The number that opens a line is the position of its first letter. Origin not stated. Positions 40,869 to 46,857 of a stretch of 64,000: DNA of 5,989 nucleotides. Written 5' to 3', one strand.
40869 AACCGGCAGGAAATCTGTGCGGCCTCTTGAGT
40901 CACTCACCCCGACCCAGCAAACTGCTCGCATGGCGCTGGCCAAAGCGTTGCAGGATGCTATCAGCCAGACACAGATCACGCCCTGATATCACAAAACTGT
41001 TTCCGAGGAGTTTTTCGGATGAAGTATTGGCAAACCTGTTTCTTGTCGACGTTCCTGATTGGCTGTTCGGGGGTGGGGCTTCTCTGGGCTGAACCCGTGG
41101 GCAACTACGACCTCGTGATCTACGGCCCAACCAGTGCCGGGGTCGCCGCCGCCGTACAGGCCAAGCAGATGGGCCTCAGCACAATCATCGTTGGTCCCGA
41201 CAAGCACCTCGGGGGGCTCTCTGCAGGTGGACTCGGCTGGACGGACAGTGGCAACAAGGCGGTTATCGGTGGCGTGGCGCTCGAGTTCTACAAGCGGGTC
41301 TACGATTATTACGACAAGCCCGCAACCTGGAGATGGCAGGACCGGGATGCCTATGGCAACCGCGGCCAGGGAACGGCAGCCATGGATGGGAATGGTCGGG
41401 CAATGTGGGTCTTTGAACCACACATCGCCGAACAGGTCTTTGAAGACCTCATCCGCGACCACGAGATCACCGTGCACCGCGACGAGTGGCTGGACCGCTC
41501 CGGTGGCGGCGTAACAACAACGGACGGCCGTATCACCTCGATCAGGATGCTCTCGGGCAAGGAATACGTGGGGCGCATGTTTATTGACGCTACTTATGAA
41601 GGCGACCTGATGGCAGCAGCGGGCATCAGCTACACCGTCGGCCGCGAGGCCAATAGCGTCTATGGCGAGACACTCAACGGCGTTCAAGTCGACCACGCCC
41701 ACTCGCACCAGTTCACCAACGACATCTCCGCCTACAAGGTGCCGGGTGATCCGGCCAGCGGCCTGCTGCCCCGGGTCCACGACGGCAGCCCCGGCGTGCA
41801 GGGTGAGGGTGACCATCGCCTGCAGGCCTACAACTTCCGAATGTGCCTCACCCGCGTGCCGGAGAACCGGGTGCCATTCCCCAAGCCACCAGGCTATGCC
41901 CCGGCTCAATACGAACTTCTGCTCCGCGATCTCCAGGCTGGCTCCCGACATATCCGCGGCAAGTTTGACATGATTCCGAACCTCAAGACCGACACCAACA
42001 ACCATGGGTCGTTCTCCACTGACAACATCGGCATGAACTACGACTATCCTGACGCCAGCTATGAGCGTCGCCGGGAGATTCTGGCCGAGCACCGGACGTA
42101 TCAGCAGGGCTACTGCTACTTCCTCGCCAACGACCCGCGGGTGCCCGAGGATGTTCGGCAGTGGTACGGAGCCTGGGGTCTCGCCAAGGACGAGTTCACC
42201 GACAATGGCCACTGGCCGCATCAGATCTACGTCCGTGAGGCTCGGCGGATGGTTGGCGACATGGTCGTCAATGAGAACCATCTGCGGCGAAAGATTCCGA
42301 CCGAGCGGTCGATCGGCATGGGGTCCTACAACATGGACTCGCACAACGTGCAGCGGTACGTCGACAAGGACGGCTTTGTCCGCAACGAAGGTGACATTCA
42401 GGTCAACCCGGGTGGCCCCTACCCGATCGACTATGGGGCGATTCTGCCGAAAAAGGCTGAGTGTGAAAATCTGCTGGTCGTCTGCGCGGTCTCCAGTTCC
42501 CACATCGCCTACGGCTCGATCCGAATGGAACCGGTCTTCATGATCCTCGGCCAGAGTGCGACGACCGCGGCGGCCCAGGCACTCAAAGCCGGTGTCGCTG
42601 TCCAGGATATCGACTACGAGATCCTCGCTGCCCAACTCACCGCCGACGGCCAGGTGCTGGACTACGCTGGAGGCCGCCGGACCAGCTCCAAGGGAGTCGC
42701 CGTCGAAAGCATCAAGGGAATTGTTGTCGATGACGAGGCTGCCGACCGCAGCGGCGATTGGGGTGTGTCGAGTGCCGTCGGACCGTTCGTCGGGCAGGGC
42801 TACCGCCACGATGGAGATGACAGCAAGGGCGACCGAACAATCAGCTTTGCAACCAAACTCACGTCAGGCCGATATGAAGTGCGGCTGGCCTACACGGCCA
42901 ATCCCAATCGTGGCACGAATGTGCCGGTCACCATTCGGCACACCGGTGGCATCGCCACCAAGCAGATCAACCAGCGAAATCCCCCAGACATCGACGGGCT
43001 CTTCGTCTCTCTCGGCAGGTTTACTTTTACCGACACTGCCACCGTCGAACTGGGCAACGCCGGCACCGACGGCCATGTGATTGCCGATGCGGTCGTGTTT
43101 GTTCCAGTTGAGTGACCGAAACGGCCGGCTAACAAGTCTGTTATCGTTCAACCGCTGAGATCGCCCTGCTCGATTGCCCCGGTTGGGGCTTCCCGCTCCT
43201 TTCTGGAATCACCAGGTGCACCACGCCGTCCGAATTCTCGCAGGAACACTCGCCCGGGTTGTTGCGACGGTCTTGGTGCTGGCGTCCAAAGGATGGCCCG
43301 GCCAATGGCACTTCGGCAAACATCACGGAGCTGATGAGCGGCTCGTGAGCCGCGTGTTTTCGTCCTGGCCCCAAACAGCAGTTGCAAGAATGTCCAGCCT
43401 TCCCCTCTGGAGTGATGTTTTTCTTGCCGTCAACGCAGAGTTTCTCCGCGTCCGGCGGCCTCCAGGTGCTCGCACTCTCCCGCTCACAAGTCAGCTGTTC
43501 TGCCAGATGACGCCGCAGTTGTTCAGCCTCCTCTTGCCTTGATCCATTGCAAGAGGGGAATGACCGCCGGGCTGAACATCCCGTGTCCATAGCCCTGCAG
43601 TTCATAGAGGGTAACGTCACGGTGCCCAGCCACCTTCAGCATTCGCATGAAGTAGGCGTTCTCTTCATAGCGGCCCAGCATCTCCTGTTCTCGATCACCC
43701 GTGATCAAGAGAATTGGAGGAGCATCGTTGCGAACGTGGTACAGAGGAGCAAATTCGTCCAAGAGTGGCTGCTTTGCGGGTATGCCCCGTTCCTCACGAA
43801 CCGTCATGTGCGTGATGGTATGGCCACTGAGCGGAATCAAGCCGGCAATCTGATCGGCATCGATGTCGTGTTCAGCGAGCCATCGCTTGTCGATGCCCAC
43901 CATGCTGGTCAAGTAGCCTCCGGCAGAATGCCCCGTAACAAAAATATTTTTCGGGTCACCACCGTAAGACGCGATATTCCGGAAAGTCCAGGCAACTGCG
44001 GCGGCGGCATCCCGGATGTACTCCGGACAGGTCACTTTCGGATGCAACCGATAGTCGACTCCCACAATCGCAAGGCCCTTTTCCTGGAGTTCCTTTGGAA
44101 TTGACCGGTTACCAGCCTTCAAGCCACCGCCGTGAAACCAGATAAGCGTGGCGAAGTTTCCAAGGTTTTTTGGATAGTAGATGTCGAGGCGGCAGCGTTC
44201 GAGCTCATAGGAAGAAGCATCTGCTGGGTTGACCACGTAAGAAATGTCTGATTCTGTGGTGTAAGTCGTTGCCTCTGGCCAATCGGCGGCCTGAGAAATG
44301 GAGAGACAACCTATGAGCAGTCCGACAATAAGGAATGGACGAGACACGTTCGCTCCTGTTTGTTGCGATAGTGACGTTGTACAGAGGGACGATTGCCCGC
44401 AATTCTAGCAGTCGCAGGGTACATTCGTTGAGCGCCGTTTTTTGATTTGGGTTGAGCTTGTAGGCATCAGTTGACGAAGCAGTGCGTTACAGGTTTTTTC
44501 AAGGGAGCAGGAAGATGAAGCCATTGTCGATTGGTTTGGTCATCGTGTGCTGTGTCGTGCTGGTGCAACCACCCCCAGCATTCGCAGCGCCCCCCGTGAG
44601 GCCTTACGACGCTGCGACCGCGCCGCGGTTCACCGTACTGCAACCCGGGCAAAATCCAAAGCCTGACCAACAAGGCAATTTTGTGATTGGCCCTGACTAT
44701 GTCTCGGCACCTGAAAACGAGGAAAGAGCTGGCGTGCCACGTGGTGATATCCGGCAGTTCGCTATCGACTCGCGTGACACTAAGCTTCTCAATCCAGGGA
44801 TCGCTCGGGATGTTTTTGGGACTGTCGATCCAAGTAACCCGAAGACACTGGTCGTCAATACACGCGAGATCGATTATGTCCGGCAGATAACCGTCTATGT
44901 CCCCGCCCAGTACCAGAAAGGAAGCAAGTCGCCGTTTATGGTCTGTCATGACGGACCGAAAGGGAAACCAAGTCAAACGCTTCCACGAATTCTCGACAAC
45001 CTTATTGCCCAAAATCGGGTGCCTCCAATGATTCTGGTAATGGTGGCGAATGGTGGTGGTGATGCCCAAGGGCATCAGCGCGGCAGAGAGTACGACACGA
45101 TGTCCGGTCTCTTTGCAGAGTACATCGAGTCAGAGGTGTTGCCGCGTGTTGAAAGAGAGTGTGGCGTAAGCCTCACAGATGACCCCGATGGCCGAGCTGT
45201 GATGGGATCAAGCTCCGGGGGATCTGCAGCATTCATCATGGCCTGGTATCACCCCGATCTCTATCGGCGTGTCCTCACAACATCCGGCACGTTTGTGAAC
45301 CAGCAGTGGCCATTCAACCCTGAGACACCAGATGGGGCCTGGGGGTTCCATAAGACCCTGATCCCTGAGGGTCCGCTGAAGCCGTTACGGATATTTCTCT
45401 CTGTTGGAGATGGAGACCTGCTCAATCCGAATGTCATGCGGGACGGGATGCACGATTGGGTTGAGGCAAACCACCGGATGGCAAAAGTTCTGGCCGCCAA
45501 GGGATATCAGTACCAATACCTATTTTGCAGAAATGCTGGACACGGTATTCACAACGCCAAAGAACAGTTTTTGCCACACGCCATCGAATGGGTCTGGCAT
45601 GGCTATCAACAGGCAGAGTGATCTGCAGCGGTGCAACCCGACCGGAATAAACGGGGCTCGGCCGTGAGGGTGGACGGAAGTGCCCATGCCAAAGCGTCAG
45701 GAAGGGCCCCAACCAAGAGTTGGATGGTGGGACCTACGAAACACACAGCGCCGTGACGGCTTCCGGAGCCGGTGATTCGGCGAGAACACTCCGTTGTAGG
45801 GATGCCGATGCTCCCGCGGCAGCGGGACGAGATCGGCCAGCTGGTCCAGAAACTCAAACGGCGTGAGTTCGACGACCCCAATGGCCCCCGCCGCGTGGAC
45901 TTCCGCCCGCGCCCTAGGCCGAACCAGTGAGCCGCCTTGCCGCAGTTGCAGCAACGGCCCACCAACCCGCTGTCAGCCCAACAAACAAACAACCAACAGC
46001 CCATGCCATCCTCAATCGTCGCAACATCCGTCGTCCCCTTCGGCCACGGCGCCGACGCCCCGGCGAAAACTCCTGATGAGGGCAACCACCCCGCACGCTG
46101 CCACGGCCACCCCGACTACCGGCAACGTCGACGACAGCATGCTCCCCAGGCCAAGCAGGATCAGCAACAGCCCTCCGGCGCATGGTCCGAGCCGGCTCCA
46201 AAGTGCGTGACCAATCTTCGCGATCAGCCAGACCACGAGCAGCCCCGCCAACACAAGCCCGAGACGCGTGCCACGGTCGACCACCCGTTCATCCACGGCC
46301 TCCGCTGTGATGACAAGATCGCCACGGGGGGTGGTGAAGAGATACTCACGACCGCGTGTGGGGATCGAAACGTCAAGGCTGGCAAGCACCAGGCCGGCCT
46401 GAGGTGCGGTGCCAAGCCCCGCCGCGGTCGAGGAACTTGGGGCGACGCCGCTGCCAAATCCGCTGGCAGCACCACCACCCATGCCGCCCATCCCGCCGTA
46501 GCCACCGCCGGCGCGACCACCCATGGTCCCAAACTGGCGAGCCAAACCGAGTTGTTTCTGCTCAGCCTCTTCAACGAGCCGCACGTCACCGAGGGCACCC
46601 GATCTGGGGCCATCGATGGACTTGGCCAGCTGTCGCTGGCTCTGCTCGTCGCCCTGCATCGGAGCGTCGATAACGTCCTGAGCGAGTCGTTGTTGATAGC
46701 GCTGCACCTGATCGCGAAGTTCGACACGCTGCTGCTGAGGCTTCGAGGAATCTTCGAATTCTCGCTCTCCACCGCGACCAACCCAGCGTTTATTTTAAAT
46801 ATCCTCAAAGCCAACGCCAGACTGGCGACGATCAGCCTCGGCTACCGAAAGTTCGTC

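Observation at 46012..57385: About 11.4 kb encoding three tandem paralogous giant modules with no recognisable domain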

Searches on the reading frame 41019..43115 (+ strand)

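Call 13: search_protein_families(library=pfam, proteins=[window:41019-43115:+], max_evalue=0.001)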
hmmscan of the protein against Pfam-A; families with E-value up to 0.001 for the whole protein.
window:41019-43115:+ (698 aa): 2 families
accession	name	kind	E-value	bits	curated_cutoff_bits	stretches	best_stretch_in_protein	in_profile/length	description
PF12831.13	FAD_oxidored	-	8.2e-104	348.6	27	1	31-540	1-416/416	FAD dependent oxidoreductase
PF25275.1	Golvesin_C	-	4.2e-18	66.1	31.6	1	569-695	2-131/132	Golvesin C-terminal domain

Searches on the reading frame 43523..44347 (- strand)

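Call 13: search_protein_families(library=pfam, proteins=[window:43523-44347:-], max_evalue=0.001)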
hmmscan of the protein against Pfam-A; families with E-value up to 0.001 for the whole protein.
window:43523-44347:- (274 aa): 4 families
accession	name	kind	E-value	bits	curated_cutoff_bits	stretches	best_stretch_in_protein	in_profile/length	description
PF20434.5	BD-FAE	-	4.7e-23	82.3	26.8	1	54-155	1-111/215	BD-FAE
PF07859.19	Abhydrolase_3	-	8e-18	65.4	25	1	68-175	1-108/210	alpha/beta hydrolase fold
PF00135.34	COesterase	-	8.2e-14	51.9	27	1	112-186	162-229/515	Carboxylesterase family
PF00326.27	Peptidase_S9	-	1.9e-07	31.2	22.6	1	127-261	58-193/213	Prolyl oligopeptidase family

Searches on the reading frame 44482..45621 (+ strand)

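Call 13: search_protein_families(library=pfam, proteins=[window:44482-45621:+], max_evalue=0.001)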
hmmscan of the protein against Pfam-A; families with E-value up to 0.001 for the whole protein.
window:44482-45621:+ (379 aa): 1 family
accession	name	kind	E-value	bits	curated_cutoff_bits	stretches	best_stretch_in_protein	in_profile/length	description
PF00756.26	Esterase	-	9.2e-21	75.2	22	1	134-355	8-236/251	Putative esterase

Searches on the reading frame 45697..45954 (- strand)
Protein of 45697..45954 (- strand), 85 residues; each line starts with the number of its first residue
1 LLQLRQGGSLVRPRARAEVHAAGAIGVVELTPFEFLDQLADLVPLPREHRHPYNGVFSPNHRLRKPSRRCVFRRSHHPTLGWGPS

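Call 48: search_protein_families(library=pfam, proteins=[window:45697-45954:-], max_evalue=0.1)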
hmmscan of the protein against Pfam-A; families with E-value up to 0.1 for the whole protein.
window:45697-45954:- (85 aa): 1 family
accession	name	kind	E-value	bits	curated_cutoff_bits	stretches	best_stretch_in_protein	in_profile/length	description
PF04986.18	Y2_Tnp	-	0.067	13.6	20.9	1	26-60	145-178/183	Putative transposase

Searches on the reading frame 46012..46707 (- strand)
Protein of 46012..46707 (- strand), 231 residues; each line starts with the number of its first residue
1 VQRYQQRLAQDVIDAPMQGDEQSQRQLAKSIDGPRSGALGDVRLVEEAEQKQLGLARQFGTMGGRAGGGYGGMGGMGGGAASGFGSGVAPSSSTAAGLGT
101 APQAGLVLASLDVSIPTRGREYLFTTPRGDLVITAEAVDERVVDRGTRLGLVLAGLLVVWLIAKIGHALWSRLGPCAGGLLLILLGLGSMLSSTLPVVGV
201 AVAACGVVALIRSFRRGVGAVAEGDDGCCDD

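Call 9: search_protein_families(library=pfam, proteins=[window:46012-46707:-], max_evalue=1)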
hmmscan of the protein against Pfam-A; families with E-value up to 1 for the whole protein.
window:46012-46707:- (231 aa): 0 families
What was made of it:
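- On DUF4139 / DUF4140 (MuiA-type): Window proteins give none (call 9).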

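Call 11: search_protein_families(library=ncbifam, proteins=[window:46012-46707:-], max_evalue=1)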
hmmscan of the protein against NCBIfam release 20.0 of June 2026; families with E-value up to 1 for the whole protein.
window:46012-46707:- (231 aa): 0 families
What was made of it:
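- On BatD / aerotolerance operon: No hit for A, B or the tail at E up to 1 (calls 9, 11).
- Checked: Pfam and NCBIfam give no hit for A, B or the tail (calls 9, 11).
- Tried and rejected: Pfam and NCBIfam scans of A, B and the tail returned nothing at E up to 1 (calls 9, 11).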
